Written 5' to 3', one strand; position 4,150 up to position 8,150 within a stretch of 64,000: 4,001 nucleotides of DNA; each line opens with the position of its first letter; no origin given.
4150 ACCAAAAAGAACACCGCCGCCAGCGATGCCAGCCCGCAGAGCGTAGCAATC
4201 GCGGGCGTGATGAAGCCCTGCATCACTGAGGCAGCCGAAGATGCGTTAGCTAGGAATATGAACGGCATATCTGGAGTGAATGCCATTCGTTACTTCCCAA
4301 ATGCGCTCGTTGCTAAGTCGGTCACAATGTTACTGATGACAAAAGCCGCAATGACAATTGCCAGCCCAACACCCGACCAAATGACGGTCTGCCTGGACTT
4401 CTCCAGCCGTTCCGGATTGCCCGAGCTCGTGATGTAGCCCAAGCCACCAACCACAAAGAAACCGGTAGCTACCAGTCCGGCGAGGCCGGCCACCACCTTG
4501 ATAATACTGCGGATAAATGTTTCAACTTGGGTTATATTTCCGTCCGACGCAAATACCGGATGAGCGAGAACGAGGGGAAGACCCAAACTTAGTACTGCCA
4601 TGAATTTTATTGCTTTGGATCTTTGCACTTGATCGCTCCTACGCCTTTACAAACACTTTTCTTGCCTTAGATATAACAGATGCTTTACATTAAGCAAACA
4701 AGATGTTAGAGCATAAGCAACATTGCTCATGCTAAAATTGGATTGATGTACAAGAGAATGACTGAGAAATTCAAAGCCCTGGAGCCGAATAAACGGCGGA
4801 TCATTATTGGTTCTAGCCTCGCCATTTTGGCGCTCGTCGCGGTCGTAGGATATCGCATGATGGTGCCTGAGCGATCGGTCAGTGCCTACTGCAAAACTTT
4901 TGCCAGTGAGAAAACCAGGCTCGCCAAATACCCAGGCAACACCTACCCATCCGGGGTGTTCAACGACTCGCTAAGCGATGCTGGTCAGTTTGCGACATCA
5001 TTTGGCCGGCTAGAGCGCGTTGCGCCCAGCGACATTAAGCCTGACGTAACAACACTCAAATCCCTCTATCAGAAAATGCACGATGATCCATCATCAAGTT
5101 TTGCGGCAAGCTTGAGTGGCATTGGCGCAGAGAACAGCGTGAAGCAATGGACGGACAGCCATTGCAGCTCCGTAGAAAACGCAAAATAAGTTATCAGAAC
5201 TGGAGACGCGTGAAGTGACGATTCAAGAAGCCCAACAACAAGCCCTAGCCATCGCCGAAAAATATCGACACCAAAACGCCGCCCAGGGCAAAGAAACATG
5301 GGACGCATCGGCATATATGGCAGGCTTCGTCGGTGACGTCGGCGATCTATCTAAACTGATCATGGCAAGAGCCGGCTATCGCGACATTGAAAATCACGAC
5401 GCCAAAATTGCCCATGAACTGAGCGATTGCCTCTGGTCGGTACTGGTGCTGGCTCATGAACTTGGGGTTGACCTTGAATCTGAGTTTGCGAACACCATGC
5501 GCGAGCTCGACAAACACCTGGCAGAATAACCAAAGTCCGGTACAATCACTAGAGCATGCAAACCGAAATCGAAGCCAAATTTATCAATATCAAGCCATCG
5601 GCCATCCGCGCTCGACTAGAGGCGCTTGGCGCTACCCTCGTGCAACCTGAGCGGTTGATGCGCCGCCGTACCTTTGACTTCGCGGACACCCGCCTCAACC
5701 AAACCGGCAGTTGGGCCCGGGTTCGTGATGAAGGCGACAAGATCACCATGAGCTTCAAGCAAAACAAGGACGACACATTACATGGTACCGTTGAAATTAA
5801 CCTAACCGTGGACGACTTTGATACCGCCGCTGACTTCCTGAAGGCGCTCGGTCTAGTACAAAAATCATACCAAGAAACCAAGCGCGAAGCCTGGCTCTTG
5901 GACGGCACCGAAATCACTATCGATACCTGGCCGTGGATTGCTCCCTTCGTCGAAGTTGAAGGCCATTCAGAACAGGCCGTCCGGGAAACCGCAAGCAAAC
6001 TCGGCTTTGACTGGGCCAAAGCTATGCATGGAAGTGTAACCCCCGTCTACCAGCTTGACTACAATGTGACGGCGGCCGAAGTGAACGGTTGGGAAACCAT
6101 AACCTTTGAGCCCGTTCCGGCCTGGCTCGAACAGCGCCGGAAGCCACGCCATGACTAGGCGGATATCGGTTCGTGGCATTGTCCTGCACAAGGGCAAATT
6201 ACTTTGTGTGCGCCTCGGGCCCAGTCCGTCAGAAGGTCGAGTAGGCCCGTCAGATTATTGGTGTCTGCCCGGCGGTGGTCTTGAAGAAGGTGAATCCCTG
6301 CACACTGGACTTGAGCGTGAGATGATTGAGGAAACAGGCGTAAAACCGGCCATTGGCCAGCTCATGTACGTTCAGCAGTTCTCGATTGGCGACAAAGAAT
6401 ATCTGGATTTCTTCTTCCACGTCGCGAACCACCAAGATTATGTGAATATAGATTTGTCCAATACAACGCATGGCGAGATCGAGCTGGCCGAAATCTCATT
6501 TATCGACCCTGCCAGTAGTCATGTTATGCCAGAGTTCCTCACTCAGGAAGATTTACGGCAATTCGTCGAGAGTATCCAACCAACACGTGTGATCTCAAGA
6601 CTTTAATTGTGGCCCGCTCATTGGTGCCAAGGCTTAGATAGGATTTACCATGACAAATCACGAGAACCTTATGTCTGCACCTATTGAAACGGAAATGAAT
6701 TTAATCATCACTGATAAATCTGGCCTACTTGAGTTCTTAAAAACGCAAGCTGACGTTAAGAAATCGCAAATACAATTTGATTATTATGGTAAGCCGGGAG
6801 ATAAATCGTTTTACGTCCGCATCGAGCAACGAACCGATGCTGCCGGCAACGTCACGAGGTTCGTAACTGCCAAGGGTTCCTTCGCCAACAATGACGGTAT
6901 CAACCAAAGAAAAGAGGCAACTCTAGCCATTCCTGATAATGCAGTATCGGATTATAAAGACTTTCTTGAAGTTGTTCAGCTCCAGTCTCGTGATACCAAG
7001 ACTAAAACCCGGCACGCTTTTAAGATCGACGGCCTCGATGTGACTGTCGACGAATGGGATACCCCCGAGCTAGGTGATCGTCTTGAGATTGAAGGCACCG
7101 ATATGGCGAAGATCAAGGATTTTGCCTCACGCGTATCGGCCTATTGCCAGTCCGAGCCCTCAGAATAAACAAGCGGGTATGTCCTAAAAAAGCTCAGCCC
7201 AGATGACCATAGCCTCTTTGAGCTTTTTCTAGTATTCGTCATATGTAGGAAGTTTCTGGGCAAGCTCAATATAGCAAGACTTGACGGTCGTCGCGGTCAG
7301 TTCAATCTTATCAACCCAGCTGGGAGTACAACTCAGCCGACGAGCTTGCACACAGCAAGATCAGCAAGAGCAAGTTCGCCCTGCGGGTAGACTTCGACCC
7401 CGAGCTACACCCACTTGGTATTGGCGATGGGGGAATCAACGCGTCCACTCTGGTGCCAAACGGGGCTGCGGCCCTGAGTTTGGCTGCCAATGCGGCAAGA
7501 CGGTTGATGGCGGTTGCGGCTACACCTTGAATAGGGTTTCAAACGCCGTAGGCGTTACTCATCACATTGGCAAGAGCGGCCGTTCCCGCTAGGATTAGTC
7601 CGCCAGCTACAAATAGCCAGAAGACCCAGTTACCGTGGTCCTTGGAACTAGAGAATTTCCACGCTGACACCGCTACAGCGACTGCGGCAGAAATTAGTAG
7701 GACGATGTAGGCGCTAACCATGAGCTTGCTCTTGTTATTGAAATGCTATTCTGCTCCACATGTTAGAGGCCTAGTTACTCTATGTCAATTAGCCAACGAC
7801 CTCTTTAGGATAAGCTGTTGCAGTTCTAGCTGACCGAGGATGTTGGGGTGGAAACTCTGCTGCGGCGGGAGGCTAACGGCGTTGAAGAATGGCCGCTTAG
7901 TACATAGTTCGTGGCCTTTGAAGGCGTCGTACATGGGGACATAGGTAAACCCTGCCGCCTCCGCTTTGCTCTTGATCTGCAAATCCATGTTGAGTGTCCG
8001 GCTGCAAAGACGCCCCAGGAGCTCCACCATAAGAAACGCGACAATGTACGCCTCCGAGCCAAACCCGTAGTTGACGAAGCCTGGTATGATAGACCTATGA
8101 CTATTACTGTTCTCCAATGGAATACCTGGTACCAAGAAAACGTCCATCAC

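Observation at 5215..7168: Compact MazG - CYTH - NUDIX - CYTH-like cluster (four nucleotide / polyphosphate hydrolases in a row)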

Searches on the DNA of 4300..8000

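Call 84: search_rna_families(source=window, start=4300, end=8000, threshold=evalue, max_evalue=1)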
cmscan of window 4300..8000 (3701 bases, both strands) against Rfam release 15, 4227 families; matches with E-value up to 1: 0.
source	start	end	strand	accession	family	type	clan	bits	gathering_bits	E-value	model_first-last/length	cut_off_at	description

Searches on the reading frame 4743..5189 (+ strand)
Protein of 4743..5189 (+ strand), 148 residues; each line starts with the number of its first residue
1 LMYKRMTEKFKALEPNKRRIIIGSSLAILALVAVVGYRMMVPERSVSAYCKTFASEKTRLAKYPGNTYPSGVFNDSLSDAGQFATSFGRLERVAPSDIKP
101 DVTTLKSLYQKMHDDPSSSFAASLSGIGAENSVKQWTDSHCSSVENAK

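Call 3: search_protein_families(library=pfam, proteins=[window:4743-5189:+], max_evalue=1)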
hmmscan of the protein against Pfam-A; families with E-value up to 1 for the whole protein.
window:4743-5189:+ (148 aa): 0 families

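Call 4: search_protein_families(library=ncbifam, proteins=[window:4743-5189:+], max_evalue=1)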
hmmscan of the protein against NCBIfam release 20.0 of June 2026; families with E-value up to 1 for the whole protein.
window:4743-5189:+ (148 aa): 0 families

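Call 42: search_protein_families(library=padloc, proteins=[window:4743-5189:+], max_evalue=0.01)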
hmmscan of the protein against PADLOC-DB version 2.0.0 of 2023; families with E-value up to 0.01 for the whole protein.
window:4743-5189:+ (148 aa): 0 families

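Call 43: search_protein_families(library=phrogs, proteins=[window:4743-5189:+], max_evalue=0.001)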
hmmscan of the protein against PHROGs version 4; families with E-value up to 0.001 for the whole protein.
window:4743-5189:+ (148 aa): 0 families
